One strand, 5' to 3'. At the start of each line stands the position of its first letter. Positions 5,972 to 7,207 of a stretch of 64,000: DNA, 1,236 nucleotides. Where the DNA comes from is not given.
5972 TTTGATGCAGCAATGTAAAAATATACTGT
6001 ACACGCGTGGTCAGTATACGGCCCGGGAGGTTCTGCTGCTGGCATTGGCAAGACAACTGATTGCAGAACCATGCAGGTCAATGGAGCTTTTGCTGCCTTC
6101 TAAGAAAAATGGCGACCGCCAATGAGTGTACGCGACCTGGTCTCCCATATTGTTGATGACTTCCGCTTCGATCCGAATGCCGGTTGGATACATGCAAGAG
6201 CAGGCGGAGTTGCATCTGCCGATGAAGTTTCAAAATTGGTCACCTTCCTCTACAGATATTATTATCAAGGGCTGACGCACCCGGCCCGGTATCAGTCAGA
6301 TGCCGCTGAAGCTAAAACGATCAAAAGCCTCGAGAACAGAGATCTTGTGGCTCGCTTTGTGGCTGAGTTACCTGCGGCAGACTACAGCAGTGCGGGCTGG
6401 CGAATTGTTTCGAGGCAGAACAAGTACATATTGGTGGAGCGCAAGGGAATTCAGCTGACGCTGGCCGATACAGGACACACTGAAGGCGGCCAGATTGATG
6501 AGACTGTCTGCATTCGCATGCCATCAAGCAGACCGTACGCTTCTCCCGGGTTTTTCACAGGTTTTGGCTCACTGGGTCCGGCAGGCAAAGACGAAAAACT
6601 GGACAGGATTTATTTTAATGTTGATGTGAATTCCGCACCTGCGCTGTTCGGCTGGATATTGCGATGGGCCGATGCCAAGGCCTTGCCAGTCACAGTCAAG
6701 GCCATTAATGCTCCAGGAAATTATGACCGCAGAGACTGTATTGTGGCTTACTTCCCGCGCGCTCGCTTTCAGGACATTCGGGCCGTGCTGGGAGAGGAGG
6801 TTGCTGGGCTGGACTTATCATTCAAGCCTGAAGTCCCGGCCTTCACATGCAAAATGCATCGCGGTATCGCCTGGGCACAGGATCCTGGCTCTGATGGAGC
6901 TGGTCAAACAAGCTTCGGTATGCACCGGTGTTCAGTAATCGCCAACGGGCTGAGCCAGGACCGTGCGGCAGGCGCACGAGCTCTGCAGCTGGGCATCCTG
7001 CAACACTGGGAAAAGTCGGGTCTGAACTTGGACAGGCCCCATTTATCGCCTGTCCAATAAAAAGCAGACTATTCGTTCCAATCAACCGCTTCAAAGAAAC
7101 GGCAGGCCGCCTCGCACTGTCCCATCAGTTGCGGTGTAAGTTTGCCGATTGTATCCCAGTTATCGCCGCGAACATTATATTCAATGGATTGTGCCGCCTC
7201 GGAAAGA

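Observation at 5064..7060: Stand-alone, translationally coupled APH-like kinase plus HopA1-like protein: Ser/Thr dehydration-type machinery with no precursor, cyclase or exporter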

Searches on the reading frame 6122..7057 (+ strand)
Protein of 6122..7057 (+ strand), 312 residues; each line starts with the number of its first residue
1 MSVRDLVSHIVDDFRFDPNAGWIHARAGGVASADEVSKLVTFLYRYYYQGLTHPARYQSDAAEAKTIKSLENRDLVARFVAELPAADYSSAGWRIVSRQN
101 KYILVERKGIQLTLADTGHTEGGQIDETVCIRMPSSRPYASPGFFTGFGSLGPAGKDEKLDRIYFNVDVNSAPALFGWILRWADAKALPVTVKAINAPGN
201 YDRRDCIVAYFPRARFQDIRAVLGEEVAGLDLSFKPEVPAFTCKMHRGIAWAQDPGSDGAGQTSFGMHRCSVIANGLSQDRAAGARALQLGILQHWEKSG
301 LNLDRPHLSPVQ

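Call 5: search_protein_families(library=pfam, proteins=[window:6122-7057:+], max_evalue=0.1)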
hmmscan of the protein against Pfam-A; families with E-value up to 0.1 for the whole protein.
window:6122-7057:+ (312 aa): 1 family
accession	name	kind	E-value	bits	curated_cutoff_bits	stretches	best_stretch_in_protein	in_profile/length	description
PF17914.6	HopA1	-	2.9e-29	102.5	22.7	1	137-308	3-170/170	HopA1 effector protein family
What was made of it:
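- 6122..7060 (+): HopA1/LanY-like phospho-Ser/Thr lyase (312 aa), translationally coupled to the kinase through ATGA at 6122-6125. Pfam HopA1 at 2.9e-29 (call 5).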

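Call 6: search_protein_families(library=ncbifam, proteins=[window:6122-7057:+], max_evalue=0.1)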
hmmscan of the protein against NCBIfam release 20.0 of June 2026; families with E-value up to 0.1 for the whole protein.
window:6122-7057:+ (312 aa): 0 families

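Call 8: search_protein_families(library=padloc, proteins=[window:6122-7057:+], max_evalue=0.1)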
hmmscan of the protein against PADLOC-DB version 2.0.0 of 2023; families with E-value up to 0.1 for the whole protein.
window:6122-7057:+ (312 aa): 0 families

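Call 9: find_homologous_proteins(query=window:6122-7057:+)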
Query window:6122-7057:+ (312 aa): 18 proteins with E <= 0.001 among 5083 candidates.
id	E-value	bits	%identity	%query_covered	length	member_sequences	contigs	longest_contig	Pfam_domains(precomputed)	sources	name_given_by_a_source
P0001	4.1e-211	718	100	100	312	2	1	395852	PF17914.7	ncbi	-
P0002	3.9e-164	563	78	100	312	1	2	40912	PF17914.7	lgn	-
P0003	3.7e-149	514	70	100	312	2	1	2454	PF17914.7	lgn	-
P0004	1.8e-146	505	68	100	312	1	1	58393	PF17914.7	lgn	-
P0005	7.6e-88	313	47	100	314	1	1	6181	PF17914.7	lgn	-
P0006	4.1e-85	304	46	100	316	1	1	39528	PF17914.7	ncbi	-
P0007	1.7e-82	295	45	100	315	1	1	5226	PF17914.7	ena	-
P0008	2.9e-81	291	45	100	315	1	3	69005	PF17914.7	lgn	-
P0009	8.3e-72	260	41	99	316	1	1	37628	PF17914.7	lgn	-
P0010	2.4e-69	252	39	99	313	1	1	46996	PF17914.7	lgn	-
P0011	1.5e-62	230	39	99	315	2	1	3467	PF17914.7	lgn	-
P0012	4.9e-43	166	33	99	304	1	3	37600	PF17914.7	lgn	-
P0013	2.3e-18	85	30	74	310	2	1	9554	PF17914.7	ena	-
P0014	1.1e-15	76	35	61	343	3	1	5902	PF17914.7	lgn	-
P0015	1.4e-15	75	29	64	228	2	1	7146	PF17914.7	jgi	jgi:hypothetical protein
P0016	6.8e-15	73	31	70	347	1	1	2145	PF17914.7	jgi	jgi:HopA1 effector protein family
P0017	1.1e-14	72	30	70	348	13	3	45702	PF17914.7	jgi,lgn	jgi:HopA1 effector protein family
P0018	3.5e-14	71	34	70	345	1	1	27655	PF17914.7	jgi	jgi:HopA1 effector protein family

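Call 10: find_encoding_contigs(protein=P0006, flank=8000, max_places=2)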
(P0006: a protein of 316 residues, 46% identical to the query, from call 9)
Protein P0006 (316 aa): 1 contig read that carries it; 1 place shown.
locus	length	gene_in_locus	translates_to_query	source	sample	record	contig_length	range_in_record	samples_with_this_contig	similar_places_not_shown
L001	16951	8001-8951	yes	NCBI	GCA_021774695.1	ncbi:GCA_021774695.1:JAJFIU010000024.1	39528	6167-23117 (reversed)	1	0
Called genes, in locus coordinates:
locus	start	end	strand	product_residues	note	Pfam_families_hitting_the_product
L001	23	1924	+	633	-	PF02310:B12-binding, PF04055:Radical_SAM (weak)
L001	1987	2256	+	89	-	-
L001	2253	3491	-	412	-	PF00082:Peptidase_S8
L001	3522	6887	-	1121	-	PF07494:Reg_prop (faint), PF07495:Y_Y_Y, PF02518:HATPase_c, PF13581:HATPase_c_2 (weak)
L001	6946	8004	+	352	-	PF01636:APH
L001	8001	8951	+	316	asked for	PF17914:HopA1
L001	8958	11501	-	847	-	PF00072:Response_reg, PF00512:HisKA, PF02518:HATPase_c, PF00072:Response_reg, PF01627:Hpt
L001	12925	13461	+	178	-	PF07638:Sigma70_ECF (weak), PF04542:Sigma70_r2, PF04545:Sigma70_r4, PF08281:Sigma70_r4_2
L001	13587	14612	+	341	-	PF16220:DUF4880, PF04773:FecR, PF16344:FecR_C (weak)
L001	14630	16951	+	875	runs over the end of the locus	PF07715:Plug, PF00593:TonB_dep_Rec_b-barrel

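Call 11: find_encoding_contigs(protein=P0004, flank=8000, max_places=2)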
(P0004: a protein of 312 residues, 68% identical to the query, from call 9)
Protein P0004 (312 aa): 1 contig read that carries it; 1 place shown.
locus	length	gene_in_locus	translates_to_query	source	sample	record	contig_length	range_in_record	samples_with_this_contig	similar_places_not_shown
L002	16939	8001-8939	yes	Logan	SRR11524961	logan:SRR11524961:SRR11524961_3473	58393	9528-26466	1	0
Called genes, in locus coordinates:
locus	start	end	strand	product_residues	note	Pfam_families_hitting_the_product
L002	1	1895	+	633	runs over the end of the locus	PF02310:B12-binding, PF04055:Radical_SAM (weak)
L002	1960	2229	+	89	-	-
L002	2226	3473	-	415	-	PF00082:Peptidase_S8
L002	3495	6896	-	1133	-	PF08450:SGL (faint), PF07494:Reg_prop (faint), PF07495:Y_Y_Y, PF02518:HATPase_c, PF13581:HATPase_c_2 (weak), PF14501:HATPase_c_5 (faint)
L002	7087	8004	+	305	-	PF01636:APH, PF02958:EcKL (faint)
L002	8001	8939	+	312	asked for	PF17914:HopA1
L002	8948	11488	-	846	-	PF00072:Response_reg (weak), PF00512:HisKA, PF02518:HATPase_c, PF00072:Response_reg, PF01627:Hpt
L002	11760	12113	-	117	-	-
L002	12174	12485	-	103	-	-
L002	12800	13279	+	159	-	PF02381:MraZ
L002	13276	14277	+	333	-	PF01795:Methyltransf_5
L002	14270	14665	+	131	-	-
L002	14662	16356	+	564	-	PF03717:PBP_dimer, PF00905:Transpeptidase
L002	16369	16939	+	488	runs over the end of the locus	PF01225:Mur_ligase, PF08245:Mur_ligase_M, PF02875:Mur_ligase_C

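Call 12: find_encoding_contigs(protein=P0010, flank=8000, max_places=2)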
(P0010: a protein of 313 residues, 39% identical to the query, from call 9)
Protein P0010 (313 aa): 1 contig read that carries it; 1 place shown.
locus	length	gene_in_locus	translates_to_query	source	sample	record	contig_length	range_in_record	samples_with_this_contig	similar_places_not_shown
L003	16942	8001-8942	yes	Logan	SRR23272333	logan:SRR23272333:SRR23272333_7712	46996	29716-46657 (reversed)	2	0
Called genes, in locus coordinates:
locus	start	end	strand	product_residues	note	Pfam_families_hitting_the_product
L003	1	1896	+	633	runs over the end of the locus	PF02310:B12-binding, PF04055:Radical_SAM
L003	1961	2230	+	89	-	-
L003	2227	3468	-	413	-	PF00082:Peptidase_S8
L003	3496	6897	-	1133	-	PF07494:Reg_prop (faint), PF07495:Y_Y_Y, PF02518:HATPase_c, PF13581:HATPase_c_2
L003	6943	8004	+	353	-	PF01636:APH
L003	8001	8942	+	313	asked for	PF17914:HopA1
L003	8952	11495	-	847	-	PF00072:Response_reg, PF00512:HisKA, PF02518:HATPase_c, PF00072:Response_reg, PF01627:Hpt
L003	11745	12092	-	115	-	PF00072:Response_reg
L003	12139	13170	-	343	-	PF00512:HisKA, PF02518:HATPase_c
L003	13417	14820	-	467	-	PF03486:HI0933_like (faint), PF07992:Pyr_redox_2 (weak), PF00890:FAD_binding_2, PF01266:DAO, PF12831:FAD_oxidored, PF13450:NAD_binding_8 (faint)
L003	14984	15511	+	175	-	PF22381:Staph_reg_Sar_Rot (weak), PF12802:MarR_2, PF01047:MarR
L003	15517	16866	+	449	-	PF03972:MmgE_PrpD_N, PF19305:MmgE_PrpD_C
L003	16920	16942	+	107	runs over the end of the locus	PF11639:HapK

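Call 18: find_encoding_contigs(protein=P0001, flank=10000, max_places=2)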
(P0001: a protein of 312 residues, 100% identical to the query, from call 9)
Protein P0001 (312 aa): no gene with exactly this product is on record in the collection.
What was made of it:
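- Tried and rejected: Look-up of the window's own contig through P0001 found nothing on record (call 18).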

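Call 19: find_encoding_contigs(protein=P0012, flank=10000, max_places=3)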
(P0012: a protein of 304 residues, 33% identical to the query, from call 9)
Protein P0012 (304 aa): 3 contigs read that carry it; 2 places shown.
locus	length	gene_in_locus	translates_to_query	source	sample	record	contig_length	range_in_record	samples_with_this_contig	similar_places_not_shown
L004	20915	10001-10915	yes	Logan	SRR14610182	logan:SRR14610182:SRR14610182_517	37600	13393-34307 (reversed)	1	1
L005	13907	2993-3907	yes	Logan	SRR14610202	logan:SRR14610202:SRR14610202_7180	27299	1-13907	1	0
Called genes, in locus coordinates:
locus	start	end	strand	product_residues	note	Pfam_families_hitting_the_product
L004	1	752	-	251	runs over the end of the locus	PF00497:SBP_bac_3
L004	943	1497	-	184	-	-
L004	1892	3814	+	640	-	PF02310:B12-binding, PF04055:Radical_SAM (weak)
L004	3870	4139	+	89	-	-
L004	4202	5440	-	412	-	PF00082:Peptidase_S8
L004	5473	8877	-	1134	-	PF08450:SGL (faint), PF07494:Reg_prop (faint), PF07495:Y_Y_Y, PF02518:HATPase_c, PF13581:HATPase_c_2 (weak)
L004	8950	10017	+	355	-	PF01636:APH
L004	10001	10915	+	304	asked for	PF17914:HopA1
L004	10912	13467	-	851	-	PF00072:Response_reg, PF00512:HisKA, PF02518:HATPase_c, PF00072:Response_reg, PF01627:Hpt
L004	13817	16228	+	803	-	PF07715:Plug, PF00593:TonB_dep_Rec_b-barrel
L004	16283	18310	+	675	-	PF07719:TPR_2 (faint), PF12895:ANAPC3 (faint), PF13424:TPR_12 (faint), PF13428:TPR_14 (faint), PF14559:TPR_19 (weak), PF13432:TPR_16 (weak), PF00685:Sulfotransfer_1, PF13469:Sulfotransfer_3, +8 more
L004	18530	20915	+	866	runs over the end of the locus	PF02743:dCache_1, PF23198:PDE8A_N (faint), PF00512:HisKA, PF02518:HATPase_c, PF00072:Response_reg, PF01627:Hpt (weak)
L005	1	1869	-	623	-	?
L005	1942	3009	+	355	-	PF01636:APH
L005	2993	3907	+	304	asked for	PF17914:HopA1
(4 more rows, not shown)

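Call 22: find_encoding_contigs(protein=P0017, flank=10000, max_places=3)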
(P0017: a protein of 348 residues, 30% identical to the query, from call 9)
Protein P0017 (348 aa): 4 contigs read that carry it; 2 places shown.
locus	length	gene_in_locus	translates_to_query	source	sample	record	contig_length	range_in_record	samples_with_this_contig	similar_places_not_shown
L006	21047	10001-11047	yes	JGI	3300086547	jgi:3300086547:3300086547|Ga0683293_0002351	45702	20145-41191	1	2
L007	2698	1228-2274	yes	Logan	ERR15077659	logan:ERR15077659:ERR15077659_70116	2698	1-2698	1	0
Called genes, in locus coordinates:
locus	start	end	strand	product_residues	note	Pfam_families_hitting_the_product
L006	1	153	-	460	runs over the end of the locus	PF03062:MBOAT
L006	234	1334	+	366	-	PF00561:Abhydrolase_1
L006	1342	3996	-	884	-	PF12704:MacB_PCD, PF02687:FtsX, PF12704:MacB_PCD, PF02687:FtsX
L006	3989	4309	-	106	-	PF03551:PadR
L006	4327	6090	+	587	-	-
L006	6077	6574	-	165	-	-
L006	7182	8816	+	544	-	-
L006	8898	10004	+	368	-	PF01636:APH (weak)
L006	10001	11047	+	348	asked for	PF17914:HopA1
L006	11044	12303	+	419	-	PF05147:LANC_like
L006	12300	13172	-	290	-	-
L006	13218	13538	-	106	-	-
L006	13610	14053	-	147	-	-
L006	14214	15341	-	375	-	PF26549:Tricorn_N (faint), PF26550:Tricorn_2nd (faint), PF07676:PD40 (faint)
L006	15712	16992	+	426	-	PF00578:AhpC-TSA, PF08534:Redoxin, PF00085:Thioredoxin, PF13098:Thioredoxin_2, PF13905:Thioredoxin_8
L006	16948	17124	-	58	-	-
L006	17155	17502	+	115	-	PF03551:PadR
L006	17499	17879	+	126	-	-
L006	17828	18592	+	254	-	PF00005:ABC_tran, PF13304:AAA_21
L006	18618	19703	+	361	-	PF03576:Peptidase_S58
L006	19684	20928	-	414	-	PF01566:Nramp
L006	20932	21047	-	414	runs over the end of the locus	PF05239:PRC (faint), PF03448:MgtE_N, PF00571:CBS (weak)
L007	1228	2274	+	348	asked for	PF17914:HopA1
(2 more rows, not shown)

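Call 23: find_encoding_contigs(protein=P0013, flank=10000, max_places=2)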
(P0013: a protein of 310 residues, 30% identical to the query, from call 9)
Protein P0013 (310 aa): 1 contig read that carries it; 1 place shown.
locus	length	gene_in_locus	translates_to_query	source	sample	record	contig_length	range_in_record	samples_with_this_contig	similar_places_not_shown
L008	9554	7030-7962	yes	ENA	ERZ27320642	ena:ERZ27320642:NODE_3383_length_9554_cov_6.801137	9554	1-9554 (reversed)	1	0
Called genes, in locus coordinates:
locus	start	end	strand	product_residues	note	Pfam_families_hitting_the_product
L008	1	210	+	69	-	?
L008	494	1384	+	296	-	PF00892:EamA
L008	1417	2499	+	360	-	PF16485:PLN_propep (weak), PF01447:Peptidase_M4, PF02868:Peptidase_M4_C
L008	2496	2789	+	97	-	PF20242:Emfourin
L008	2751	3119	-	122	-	PF01740:STAS, PF13466:STAS_2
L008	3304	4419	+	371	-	PF00933:Glyco_hydro_3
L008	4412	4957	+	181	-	PF00578:AhpC-TSA, PF08534:Redoxin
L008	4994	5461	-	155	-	-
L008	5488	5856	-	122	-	-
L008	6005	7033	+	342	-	PF01636:APH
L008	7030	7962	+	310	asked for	PF17914:HopA1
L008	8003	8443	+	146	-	-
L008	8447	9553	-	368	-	?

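Call 24: search_protein_families(library=ncbifam, proteins=[L001:23-1921:+, L004:3870-4136:+], max_evalue=1)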
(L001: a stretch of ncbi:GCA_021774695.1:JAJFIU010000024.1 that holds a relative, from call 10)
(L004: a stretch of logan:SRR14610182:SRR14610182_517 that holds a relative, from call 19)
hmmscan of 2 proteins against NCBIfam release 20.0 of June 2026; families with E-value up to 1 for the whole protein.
L001:23-1921:+ (633 aa): 13 families
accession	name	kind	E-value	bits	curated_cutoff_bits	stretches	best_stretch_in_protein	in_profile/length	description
TIGR03975.1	rSAM_ocin_1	subfamily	7.2e-158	526.8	281.85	1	10-612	2-606/606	RiPP maturation radical SAM C-methyltransferase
TIGR03471.1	HpnJ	equivalog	3.9e-22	78.8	577.6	1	130-417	68-351/472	hopanoid biosynthesis associated radical SAM protein HpnJ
NF050148.1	rSAM_ApyD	equivalog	9.7e-17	60.6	750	1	118-424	62-359/645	RiPP biosynthesis radical SAM protein ApyD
TIGR04367.1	HpnR_B12_rSAM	equivalog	2.7e-15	55.9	650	1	124-410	54-332/490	hopanoid C-3 methylase HpnR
TIGR02026.1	BchE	equivalog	2.4e-13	49.8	481.35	1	130-436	63-367/497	magnesium-protoporphyrin IX monomethyl ester anaerobic oxidative cyclase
NF033712.0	B12_rSAM_KedN5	subfamily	6.2e-12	44.5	700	1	130-283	62-211/624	KedN5 family methylcobalamin-dependent radical SAM C-methyltransferase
TIGR04013.1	B12_SAM_MJ_1487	hypoth_equivalog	5.4e-11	41.9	251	2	126-292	38-176/382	TIGR04013 family B12-binding domain/radical SAM domain-containing protein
TIGR04014.1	B12_SAM_MJ_0865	equivalog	1.3e-10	40.7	360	2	369-430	274-335/434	methyl-coenzyme M reductase glutamine C-methyltransferase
NF038361.1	rSAM_Sden_1168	equivalog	5.2e-10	38.5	575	1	120-421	130-441/560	Sden_1168 family B12-binding radical SAM P-methyltransferase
TIGR04072.2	rSAM_ladder_B12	equivalog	7.3e-08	31.5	360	1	262-422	179-340/443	lipid biosynthesis B12-binding/radical SAM protein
TIGR04479.1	bcpD_PhpK_rSAM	subfamily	3e-05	22.6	600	1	257-433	235-408/504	PhpK family radical SAM P-methyltransferase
TIGR04385.1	B12_rSAM_cofa1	equivalog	0.00056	19.2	450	1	154-423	94-356/438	B12 lower ligand biosynthesis radical SAM protein BzaD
TIGR04190.1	B12_SAM_Ta0216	equivalog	0.00079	18.1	500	1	146-344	96-305/554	TIGR04190 family B12-binding domain/radical SAM domain protein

L004:3870-4136:+ (89 aa): 1 family
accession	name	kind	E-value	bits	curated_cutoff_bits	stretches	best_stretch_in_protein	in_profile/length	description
NF038346.1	FtsX_actino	exception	0.042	13.2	250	1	38-86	122-171/308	permease-like cell division protein FtsX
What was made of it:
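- On Proteusin-like RiPP (TIGR03975 radical SAM plus NHLP or Nif11 precursor): 526.8 bits against a cutoff of 281.85 for the L001 orthologue (call 24).
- The radical SAM enzyme is above cutoff for TIGR03975, a RiPP C-methyltransferase family (call 24).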

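Call 25: search_protein_families(library=pfam, proteins=[L001:23-1921:+, L004:3870-4136:+], max_evalue=1)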
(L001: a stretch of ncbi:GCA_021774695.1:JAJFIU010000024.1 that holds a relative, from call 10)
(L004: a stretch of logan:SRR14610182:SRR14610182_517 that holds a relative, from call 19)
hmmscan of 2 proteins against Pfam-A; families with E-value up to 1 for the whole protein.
L001:23-1921:+ (633 aa): 3 families
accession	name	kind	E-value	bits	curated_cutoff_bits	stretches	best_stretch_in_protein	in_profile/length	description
PF02310.24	B12-binding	-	2.7e-10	40.6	32.1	1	115-199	40-120/121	B12 binding domain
PF04055.27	Radical_SAM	-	1.1e-05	26.1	29.5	1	268-424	3-162/166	Radical SAM superfamily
PF00291.31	PALP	-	0.032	14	35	1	80-163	112-188/295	Pyridoxal-phosphate dependent enzyme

L004:3870-4136:+ (89 aa): 4 families
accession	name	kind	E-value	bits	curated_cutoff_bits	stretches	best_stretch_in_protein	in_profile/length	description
PF00505.25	HMG_box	-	0.008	17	25.4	1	20-46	33-59/69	HMG (high mobility group) box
PF23202.1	PAH_ZNF598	-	0.016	15.9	25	1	6-67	13-80/83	ZNF598 PAH domain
PF17830.6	STI1-HOP_DP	-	0.017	15.5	29.1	1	41-85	3-48/55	STI1/HOP, DP domain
PF15337.11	Vasculin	-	0.19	13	27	0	24-46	28-50/97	Vascular protein family Vasculin-like 1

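Call 27: find_related_loci(query=A1, collection=genome_contigs, flank=10000)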
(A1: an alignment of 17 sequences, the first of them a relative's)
Query A1 (312 aa) in genome_contigs; peptide patterns used: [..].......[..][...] (x = any residue, [..] = any of these).
65 stretches matched a pattern; 60 encode a relative of the query (tblastn E <= 1e-3); 59 distinct loci.
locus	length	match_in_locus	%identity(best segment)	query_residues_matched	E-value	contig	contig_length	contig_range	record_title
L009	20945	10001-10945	46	1-312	3e-91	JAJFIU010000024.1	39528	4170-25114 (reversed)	MAG: Alphaproteobacteria bacterium isolate OFTM305 OFTM305_23, whole genome shotgun sequence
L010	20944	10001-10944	51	1-312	9e-74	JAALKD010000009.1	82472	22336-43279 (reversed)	MAG: Sphingomonadales bacterium isolate MH1_Bin8 NODE_105_length_82472_cov_8.375578, whole genome shotgun sequence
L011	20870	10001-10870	27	38-310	2e-29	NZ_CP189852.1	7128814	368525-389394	Aliinostoc sp. HNIBRCY26 chromosome, complete genome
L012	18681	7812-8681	28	38-310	4e-29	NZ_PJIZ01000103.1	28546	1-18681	Nostoc sp. CMAA1605 contig103, whole genome shotgun sequence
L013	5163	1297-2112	28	39-310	7e-24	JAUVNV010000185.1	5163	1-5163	MAG: Acidimicrobiia bacterium isolate CSMAG_619 CSMAG_619_k141_1940022_length_5163_cov_9.0000, whole genome shotgun sequ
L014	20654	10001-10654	31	91-310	4e-22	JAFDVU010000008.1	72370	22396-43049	MAG: Acidobacteria bacterium isolate SZAS-9 LIN-567__8__length-72370, whole genome shotgun sequence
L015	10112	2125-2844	28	79-310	1e-21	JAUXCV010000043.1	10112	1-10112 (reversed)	MAG: Acidimicrobiia bacterium isolate CSMAG_2834 CSMAG_2834_k119_1435620_length_10112_cov_10.2803, whole genome shotgun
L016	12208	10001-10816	28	39-310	1e-21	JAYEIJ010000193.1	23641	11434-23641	MAG: Actinomycetota bacterium isolate MAG194 MAG194_193, whole genome shotgun sequence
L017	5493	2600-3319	31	75-309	1e-21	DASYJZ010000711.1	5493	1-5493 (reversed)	MAG TPA_asm: Longimicrobium sp. isolate SMAG_U4308 k141_83666, whole genome shotgun sequence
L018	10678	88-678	30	114-310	3e-21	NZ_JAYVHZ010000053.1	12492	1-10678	MAG: Undibacterium sp. isolate GL50_Down_concoct_149 GL50_Down_concoct_149_52, whole genome shotgun sequence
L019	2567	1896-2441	29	129-310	4e-21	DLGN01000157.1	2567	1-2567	MAG TPA_asm: Oxalobacteraceae bacterium UBA7693 UBA7693_contig_115444, whole genome shotgun sequence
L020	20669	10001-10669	28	92-310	2e-20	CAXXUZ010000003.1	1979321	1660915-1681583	MAG: Kaistiaceae bacterium isolate 3bd50a5f-91ea-4e9f-b1be-61832993f823 genome assembly, contig: contig_3, whole genome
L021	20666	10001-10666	30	93-310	1e-19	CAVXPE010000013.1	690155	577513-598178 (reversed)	MAG: Bryobacterales bacterium isolate MFD00731.bin.2.93 genome assembly, contig: contig_41834, whole genome shotgun sequ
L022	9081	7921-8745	28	36-310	1e-19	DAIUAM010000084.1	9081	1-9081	MAG TPA_asm: Actinomycetota bacterium isolate CTOTU41495 NODE_8232_length_9081_cov_8.324950, whole genome shotgun sequen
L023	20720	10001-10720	28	75-309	3e-19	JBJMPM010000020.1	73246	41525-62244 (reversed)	MAG: Longimicrobiaceae bacterium isolate 12C16O_48h_50_P10_coass_bin_29 k141_1590561, whole genome shotgun sequence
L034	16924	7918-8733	27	36-310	8e-18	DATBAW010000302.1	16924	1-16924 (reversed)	MAG TPA_asm: Thermoanaerobaculia bacterium isolate SMAG_U5742 k141_3397080, whole genome shotgun sequence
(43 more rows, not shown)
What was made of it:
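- Tried and rejected: The organism therefore stays unnamed; the nearest genomes are MAGs labelled Alphaproteobacteria and Sphingomonadales (call 27).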
